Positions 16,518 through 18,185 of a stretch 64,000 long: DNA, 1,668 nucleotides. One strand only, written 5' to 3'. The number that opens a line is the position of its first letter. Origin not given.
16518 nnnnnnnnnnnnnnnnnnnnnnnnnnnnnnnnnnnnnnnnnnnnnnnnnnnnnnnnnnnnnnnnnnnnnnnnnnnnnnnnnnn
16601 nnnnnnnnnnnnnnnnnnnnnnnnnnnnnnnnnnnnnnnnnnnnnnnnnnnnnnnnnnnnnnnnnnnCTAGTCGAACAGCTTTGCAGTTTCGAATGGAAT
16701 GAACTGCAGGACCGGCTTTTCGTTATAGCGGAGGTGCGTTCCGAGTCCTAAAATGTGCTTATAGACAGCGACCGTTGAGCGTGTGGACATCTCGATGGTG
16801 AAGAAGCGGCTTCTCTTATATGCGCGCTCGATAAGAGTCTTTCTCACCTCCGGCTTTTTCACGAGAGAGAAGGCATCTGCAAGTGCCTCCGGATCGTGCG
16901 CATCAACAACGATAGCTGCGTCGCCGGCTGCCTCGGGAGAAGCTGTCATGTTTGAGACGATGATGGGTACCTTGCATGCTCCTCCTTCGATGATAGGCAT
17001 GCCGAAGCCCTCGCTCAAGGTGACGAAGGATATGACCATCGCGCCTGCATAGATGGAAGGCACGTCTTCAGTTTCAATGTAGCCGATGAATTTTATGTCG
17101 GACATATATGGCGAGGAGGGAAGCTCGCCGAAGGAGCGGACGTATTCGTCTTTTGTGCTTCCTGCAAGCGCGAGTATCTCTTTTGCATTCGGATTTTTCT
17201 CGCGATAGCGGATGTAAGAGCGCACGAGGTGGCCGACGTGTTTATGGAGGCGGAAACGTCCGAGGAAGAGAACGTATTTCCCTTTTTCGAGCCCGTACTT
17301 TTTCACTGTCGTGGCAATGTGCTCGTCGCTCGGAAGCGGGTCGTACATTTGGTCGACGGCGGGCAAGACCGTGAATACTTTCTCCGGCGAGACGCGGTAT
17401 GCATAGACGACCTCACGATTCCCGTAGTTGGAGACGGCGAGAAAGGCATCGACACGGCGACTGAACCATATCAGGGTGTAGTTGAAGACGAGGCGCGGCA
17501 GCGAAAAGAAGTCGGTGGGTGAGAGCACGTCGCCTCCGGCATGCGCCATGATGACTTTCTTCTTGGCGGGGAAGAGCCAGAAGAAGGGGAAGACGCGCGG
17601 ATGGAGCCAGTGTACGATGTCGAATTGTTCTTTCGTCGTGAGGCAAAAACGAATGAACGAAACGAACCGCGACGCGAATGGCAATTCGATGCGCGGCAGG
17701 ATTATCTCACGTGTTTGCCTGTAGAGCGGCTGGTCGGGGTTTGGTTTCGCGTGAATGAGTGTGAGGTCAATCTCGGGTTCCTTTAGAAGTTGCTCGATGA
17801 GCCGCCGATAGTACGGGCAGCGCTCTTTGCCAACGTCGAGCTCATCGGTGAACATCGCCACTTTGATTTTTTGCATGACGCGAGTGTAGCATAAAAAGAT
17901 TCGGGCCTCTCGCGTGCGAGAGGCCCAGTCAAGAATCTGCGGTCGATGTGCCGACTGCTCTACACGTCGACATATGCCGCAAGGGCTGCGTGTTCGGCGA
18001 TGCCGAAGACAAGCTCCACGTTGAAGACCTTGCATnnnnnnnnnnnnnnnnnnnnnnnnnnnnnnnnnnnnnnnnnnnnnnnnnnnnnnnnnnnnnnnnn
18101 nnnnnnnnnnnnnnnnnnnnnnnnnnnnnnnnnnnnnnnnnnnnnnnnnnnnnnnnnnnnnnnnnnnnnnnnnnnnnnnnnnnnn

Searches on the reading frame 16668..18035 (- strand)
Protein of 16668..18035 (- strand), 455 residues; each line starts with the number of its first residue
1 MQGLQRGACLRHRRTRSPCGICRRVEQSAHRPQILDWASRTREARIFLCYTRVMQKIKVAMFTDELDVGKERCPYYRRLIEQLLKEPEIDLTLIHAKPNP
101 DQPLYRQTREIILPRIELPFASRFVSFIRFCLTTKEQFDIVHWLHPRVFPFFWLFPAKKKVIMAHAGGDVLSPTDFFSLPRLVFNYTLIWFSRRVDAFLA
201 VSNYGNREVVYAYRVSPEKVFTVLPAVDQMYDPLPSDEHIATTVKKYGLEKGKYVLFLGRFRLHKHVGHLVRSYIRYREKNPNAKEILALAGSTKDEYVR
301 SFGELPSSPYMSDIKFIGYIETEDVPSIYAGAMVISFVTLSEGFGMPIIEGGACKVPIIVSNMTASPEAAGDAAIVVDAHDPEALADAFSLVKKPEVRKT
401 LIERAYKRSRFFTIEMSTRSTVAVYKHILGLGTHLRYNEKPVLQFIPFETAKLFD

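Call 51: search_protein_families(library=ncbifam, proteins=[window:16668-18035:-], max_evalue=1e-10)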
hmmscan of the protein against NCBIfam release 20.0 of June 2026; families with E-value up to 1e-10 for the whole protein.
window:16668-18035:- (455 aa): 3 families
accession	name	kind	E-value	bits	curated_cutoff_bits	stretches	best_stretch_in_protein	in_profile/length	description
TIGR04047.1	MSMEG_0565_glyc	hypoth_equivalog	6.2e-22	78.2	259.85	1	194-426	138-372/373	MSMEG_0565 family glycosyltransferase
TIGR03449.1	mycothiol_MshA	equivalog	5.8e-16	58.4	462.5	1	197-428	167-403/406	D-inositol-3-phosphate glycosyltransferase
TIGR02149.1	glgA_Coryne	subfamily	3.8e-11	42.7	302.4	1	194-429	144-391/391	glycogen synthase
